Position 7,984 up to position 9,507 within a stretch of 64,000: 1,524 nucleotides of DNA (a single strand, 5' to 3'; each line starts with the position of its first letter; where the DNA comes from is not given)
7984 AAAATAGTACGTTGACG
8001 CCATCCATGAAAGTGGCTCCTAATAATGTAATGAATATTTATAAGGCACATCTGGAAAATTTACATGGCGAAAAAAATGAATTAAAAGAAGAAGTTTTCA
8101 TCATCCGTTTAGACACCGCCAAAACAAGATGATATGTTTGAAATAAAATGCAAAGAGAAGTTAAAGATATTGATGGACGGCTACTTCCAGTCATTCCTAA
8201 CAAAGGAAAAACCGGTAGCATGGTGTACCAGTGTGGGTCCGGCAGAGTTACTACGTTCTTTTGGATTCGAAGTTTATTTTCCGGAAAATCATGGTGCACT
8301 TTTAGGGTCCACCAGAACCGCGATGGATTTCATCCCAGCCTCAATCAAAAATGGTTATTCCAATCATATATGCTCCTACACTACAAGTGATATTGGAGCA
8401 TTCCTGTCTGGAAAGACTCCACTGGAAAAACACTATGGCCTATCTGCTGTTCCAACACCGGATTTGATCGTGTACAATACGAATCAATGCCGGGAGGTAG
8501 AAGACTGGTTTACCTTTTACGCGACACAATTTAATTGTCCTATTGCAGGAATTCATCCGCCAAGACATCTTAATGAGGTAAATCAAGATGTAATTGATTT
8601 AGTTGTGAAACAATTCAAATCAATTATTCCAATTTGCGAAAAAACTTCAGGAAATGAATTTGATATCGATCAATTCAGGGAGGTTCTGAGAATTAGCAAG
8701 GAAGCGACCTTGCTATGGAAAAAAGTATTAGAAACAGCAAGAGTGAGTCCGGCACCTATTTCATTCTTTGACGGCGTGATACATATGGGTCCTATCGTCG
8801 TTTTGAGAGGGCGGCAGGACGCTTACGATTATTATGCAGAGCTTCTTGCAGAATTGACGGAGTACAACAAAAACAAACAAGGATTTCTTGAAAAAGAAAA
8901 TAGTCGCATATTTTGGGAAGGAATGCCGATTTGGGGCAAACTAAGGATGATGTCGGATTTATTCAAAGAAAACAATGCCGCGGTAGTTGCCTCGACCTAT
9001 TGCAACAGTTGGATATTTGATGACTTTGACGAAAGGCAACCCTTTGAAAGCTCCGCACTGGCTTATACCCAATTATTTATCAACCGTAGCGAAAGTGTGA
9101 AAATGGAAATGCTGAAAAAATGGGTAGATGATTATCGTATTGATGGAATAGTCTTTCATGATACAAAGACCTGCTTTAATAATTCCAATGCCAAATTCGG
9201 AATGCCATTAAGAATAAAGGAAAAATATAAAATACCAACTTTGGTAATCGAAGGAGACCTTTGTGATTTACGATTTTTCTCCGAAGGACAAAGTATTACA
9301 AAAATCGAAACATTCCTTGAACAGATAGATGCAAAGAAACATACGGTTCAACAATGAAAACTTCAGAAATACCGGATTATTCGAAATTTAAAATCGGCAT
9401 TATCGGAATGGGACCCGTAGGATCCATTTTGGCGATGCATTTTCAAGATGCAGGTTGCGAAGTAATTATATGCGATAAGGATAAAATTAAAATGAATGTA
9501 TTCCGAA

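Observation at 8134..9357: Orphan single-subunit HGD-D protein (double-cubane/YjiM-like) inside the aromatic cluster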

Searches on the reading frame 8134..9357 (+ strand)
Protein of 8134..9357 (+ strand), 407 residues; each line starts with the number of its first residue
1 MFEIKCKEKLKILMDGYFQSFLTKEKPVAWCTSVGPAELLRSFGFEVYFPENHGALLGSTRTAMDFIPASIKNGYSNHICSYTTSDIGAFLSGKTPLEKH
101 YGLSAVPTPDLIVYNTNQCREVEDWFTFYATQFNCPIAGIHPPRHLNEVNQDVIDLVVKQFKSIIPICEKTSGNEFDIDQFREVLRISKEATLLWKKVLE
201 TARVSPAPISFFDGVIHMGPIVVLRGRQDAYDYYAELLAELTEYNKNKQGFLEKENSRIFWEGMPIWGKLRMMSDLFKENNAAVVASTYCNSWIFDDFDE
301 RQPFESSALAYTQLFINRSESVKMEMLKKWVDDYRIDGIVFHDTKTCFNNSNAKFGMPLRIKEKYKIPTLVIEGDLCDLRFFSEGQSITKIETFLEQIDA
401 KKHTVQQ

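Call 3: search_protein_families(library=pfam, proteins=[window:8134-9357:+])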
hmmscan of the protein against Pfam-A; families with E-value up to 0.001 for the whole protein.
window:8134-9357:+ (407 aa): 1 family
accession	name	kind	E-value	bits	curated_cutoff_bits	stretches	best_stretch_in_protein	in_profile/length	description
PF06050.19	HGD-D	-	4e-59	201.4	28.4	1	34-398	3-342/342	2-hydroxyglutaryl-CoA dehydratase, D-component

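Call 9: search_solved_structures(query=window:8134-9354:+, max_evalue=0.01, show_alignments=3)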
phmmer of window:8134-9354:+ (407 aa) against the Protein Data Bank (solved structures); distinct sequences matched with E-value up to 0.01: 3.
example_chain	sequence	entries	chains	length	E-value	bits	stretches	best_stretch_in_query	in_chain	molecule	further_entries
3o3m_A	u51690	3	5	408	1.4e-44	156.2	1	12-402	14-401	alpha subunit 2-hydroxyisocaproyl-CoA dehydratase | alpha-subunit 2-hydroxyisocaproyl-CoA dehydratase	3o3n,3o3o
9g87_A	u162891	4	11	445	1.2e-32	116.9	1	26-402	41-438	3-methylbenzoyl-CoA reductase beta subunit MbdO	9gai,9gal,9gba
8s02_A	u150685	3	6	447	1.8e-16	63.7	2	5-289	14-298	BzdO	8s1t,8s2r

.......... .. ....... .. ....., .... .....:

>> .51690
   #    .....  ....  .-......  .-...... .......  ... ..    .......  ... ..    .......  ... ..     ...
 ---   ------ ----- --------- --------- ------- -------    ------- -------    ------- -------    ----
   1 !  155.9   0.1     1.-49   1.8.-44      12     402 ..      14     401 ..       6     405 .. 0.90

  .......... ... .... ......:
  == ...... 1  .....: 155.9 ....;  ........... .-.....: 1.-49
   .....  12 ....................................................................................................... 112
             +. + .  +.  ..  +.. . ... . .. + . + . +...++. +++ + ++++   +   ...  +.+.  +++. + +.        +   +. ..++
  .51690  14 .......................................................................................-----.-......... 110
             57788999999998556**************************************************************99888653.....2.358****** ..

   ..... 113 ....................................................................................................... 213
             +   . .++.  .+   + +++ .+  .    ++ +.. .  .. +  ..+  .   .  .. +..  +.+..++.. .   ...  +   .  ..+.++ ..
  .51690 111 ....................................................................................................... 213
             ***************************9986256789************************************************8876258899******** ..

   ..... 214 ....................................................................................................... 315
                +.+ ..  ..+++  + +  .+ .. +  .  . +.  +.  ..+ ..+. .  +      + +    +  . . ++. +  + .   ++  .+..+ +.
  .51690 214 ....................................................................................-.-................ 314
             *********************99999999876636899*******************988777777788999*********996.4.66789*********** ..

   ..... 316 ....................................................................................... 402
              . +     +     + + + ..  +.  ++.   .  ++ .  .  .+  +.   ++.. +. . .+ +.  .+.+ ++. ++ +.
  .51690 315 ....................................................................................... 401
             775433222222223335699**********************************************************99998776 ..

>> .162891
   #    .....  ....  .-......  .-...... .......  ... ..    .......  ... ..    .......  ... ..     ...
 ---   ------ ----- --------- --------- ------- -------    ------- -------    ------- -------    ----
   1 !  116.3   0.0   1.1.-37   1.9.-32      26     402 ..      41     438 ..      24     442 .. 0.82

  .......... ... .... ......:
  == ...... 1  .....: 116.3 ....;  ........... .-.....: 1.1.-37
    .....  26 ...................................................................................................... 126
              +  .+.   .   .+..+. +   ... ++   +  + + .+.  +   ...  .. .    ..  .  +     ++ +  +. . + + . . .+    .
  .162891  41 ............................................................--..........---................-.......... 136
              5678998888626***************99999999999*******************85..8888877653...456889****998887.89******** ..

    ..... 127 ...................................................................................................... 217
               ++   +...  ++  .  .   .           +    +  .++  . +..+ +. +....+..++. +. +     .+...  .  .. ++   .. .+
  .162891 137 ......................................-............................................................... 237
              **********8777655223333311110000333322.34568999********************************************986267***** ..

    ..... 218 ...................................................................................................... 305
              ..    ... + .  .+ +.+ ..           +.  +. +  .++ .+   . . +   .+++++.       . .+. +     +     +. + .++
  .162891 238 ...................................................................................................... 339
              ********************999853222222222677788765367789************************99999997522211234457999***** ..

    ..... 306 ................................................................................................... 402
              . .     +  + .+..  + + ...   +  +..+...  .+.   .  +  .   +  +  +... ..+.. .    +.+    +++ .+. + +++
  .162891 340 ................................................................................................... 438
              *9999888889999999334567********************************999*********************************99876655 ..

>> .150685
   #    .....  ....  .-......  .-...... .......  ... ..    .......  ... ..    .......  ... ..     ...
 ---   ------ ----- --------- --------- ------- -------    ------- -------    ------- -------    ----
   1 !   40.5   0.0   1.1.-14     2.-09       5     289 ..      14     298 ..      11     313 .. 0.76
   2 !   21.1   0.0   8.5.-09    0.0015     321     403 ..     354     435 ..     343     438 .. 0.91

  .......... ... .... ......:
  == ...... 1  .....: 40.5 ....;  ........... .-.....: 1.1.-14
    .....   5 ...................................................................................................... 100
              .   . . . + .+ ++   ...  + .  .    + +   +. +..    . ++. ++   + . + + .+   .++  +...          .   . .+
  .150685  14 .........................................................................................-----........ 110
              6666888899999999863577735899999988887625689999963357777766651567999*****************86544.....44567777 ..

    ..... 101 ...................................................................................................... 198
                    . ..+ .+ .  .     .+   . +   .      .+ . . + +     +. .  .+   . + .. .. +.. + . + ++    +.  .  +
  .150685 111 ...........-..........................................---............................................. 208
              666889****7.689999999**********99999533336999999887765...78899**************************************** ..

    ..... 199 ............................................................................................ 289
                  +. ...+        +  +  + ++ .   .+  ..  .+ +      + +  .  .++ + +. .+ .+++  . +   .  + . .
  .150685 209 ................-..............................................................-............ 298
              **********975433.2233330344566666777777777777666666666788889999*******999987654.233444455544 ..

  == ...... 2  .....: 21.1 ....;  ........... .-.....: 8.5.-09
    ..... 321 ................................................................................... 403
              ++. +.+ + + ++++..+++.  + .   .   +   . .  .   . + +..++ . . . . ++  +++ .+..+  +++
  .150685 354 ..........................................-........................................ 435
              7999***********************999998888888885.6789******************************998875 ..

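Call 10: search_protein_families(library=ncbifam, proteins=[window:8134-9357:+], max_evalue=0.00001)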
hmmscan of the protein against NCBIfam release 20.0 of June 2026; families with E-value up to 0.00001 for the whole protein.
window:8134-9357:+ (407 aa): 4 families
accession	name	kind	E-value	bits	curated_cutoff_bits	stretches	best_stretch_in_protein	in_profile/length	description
NF052455.1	HyiscapDhHadB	equivalog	2.5e-62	210.8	750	1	11-402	10-398/398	(R)-2-hydroxyisocaproyl-CoA dehydratase subunit alpha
TIGR02260.1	benz_CoA_red_B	equivalog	4.1e-48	164.1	486.55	1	35-396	40-411/413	benzoyl-CoA reductase subunit B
TIGR03191.1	benz_CoA_bzdO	equivalog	1.9e-18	66.9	448.6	2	8-289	10-291/430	benzoyl-CoA reductase, bzd-type, subunit O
NF040772.1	double_cubane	equivalog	1.2e-15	57.5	350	1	153-398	125-372/372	double-cubane-cluster-containing anaerobic reductase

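Call 12: find_homologous_proteins(query=window:8134-9354:+, max_evalue=1e-10)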
Query window:8134-9354:+ (407 aa): 7613 proteins with E <= 1e-10 among 8000 candidates; the best 120 are listed.
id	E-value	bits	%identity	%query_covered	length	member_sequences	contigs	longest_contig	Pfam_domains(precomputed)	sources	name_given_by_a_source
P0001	4.5e-272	920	100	97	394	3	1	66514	PF06050.20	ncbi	-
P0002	8.2e-227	771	79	99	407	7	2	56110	PF06050.20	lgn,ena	-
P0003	5.6e-210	716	74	99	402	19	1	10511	PF06050.20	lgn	-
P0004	8.8e-206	702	71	99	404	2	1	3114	PF06050.20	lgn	-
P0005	3.1e-205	700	71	99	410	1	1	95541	PF06050.20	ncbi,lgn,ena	-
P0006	3.6e-205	700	73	99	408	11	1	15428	PF06050.20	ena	-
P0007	3.3e-203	694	73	99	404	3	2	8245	PF06050.20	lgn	-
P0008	3.9e-203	693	72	100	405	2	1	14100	PF06050.20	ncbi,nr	ncbi:MAG TPA: 2-hydroxyacyl-CoA dehydratase family protein [Bacteroidia bacterium]|nr:2-hydroxyacyl-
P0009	4.3e-203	693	73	99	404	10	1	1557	PF06050.20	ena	-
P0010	5.2e-203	693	71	99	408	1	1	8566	PF06050.20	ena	-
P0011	8.0e-203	692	72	99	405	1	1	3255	PF06050.20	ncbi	-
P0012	1.2e-202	692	72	99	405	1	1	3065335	PF06050.20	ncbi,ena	-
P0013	3.6e-202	690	73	96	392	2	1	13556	PF06050.20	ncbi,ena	-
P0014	5.9e-202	689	71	99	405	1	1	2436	PF06050.20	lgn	-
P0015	6.4e-202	689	71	99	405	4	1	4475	PF06050.20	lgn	-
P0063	9.6e-199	679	71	99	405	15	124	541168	PF06050.20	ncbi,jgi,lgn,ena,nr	ncbi:MAG: Benzoyl-CoA reductase subunit B [Chlorobi bacterium OLB4]|jgi:Benzoyl-CoA reductase/2-hydr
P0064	1.2e-198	679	71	99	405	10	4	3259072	PF06050.20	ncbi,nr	ncbi:lactoyl-CoA dehydratase subunit alpha [Flavobacteriales bacterium]|nr:2-hydroxyacyl-CoA dehydra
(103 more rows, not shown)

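Call 13: find_encoding_contigs(protein=P0064, flank=10000, max_places=3)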
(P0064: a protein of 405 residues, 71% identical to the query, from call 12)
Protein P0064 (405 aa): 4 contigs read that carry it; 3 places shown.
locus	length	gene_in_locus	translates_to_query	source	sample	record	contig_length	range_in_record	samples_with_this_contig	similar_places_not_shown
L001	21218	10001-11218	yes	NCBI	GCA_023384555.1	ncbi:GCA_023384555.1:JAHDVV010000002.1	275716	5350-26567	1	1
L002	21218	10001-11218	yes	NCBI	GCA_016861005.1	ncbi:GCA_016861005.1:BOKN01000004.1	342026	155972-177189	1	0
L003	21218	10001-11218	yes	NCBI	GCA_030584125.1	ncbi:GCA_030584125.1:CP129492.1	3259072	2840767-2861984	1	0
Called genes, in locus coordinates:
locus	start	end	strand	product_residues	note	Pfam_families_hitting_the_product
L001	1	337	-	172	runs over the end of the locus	-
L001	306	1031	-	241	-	PF00106:adh_short, PF08659:KR, PF13561:adh_short_C2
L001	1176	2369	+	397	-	PF06050:HGD-D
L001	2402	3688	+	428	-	PF06050:HGD-D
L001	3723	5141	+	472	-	PF00370:FGGY_N (faint), PF01869:BcrAD_BadFG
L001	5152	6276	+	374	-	PF03435:Sacchrp_dh_NADP, PF16653:Sacchrp_dh_C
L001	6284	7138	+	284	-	PF01869:BcrAD_BadFG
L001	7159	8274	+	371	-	PF18962:Por_Secre_tail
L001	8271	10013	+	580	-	PF00501:AMP-binding, PF23562:AMP-binding_C_3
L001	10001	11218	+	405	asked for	PF06050:HGD-D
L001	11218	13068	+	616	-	PF02254:TrkA_N (faint), PF02558:ApbA, PF03807:F420_oxidored (faint), PF08546:ApbA_C, PF01869:BcrAD_BadFG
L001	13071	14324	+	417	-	PF00108:Thiolase_N, PF02803:Thiolase_C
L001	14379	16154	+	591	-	-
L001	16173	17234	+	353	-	PF08240:ADH_N, PF00107:ADH_zinc_N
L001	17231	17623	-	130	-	PF01381:HTH_3, PF12844:HTH_19 (weak)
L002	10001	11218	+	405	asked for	PF06050:HGD-D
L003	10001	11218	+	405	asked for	PF06050:HGD-D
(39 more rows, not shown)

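Call 14: find_encoding_contigs(protein=P0063, flank=10000, max_places=3)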
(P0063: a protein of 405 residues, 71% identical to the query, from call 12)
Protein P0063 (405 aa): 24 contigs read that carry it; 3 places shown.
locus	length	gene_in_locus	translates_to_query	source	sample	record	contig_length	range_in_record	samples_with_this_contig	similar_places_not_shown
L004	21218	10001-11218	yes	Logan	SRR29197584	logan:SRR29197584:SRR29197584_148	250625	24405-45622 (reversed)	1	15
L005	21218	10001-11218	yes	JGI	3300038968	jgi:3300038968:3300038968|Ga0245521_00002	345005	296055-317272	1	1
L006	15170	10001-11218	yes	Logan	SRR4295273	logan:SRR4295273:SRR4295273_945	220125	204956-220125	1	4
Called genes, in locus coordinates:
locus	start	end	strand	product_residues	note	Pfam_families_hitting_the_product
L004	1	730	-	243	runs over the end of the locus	PF00106:adh_short, PF01370:Epimerase (faint), PF08659:KR, PF23441:SDR (faint), PF13561:adh_short_C2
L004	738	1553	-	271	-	PF02625:XdhC_CoxI, PF13478:XdhC_C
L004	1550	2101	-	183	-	PF12804:NTP_transf_3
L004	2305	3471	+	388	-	PF06050:HGD-D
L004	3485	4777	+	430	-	PF06050:HGD-D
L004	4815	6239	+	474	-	PF01869:BcrAD_BadFG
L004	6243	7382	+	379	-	PF01262:AlaDh_PNT_C (weak), PF03435:Sacchrp_dh_NADP, PF16653:Sacchrp_dh_C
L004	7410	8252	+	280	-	PF01869:BcrAD_BadFG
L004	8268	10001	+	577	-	PF00501:AMP-binding, PF23562:AMP-binding_C_3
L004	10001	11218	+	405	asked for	PF06050:HGD-D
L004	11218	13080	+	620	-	PF02558:ApbA, PF03446:NAD_binding_2 (faint), PF03807:F420_oxidored (weak), PF08546:ApbA_C, PF01869:BcrAD_BadFG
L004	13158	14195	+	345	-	PF08240:ADH_N, PF00107:ADH_zinc_N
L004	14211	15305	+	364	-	PF00378:ECH_1, PF16113:ECH_2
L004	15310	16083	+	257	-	PF00378:ECH_1, PF16113:ECH_2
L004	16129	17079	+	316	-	PF01073:3Beta_HSD, PF01370:Epimerase, PF05368:NmrA (weak), PF13460:NAD_binding_10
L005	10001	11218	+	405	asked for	PF06050:HGD-D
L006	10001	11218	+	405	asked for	PF06050:HGD-D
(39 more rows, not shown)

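Call 28: find_related_loci(query=window:8134-9354:+, collection=genome_contigs, flank=10000)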
Query window:8134-9354:+ (407 aa) in genome_contigs; peptide patterns used: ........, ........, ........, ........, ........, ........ (x = any residue, [..] = any of these).
134 stretches matched a pattern; 118 encode a relative of the query (tblastn E <= 1e-3); the best 80 are kept; 80 distinct loci.
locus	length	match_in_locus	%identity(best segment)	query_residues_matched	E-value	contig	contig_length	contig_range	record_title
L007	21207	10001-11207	80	1-402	0e+0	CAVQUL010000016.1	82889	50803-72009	MAG: uncultured Chitinophagaceae bacterium isolate MFD09964.bin.3.287 genome assembly, contig: contig_89160, whole genom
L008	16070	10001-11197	73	1-402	0e+0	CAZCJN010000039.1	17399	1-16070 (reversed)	MAG TPA_asm: uncultured Bacteroidia bacterium isolate binchicken_co396_338 genome assembly, contig: NODE_3813_length_173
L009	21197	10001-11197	72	1-402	0e+0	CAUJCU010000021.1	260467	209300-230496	MAG: Bacteroidota bacterium isolate KLAP123 genome assembly, contig: KLAP123_748285, whole genome shotgun sequence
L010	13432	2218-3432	72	1-405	0e+0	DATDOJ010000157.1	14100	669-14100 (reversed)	MAG TPA_asm: Bacteroidia bacterium isolate SMAG_U7891 k141_2435908, whole genome shotgun sequence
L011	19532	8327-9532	72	1-402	0e+0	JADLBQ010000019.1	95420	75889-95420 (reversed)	MAG: Bacteroidia bacterium isolate SJ183 c_000000451222, whole genome shotgun sequence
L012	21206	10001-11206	72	1-402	0e+0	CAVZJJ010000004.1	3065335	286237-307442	MAG: uncultured Bacteroidetes bacterium isolate MFD04716.bin.2.246 genome assembly, contig: contig_9779, whole genome sh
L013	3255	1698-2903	72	1-402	0e+0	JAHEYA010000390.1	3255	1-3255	MAG: Bacteroidetes bacterium isolate nzgw117 NODE_161917_length_3256_cov_2.265391, whole genome shotgun sequence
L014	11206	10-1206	72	1-399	0e+0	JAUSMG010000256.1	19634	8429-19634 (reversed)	MAG: Saprospiraceae bacterium isolate E19_concoct.bin.9_sub E19_k141_244173, whole genome shotgun sequence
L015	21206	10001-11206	70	1-402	0e+0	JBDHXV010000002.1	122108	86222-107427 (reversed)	MAG: Chitinophagales bacterium isolate AS-MESO-3CA.91 NODE_549_length_122108_cov_4.355934, whole genome shotgun sequence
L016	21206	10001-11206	71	1-401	0e+0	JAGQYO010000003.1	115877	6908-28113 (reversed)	MAG: Flavobacteriales bacterium isolate HKST-UBA67 NODE_3_length_115877_cov_5.098575, whole genome shotgun sequence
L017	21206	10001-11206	70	1-402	0e+0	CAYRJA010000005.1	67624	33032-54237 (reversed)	MAG TPA_asm: uncultured Bifidobacteriaceae bacterium isolate binchicken_co16_171 genome assembly, contig: NODE_705_lengt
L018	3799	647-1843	71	1-399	0e+0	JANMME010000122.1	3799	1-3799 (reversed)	MAG: Saprospiraceae bacterium isolate OTE_58_metabat_558 OTE_58_k141_5184234, whole genome shotgun sequence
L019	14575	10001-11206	72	1-402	0e+0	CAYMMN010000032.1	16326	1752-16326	MAG TPA_asm: uncultured Flavobacteriales bacterium isolate SRP173033_co2_63 genome assembly, contig: NODE_1580_length_16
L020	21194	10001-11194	70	1-398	0e+0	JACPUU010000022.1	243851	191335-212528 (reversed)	MAG: Bacteroidetes bacterium isolate NC_groundwater_766_Ag_S2p5_42_21 JBCH_GD18_4_SO25_S179_scaffold_822634, whole genom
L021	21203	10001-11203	70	1-402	0e+0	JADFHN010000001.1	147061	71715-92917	MAG: Bacteroidetes bacterium isolate B34T3L8 B34T3L8_NODE10, whole genome shotgun sequence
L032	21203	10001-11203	70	2-402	0e+0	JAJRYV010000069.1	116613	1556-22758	MAG: bacterium isolate Dive96_bin3.88 k141_2437008, whole genome shotgun sequence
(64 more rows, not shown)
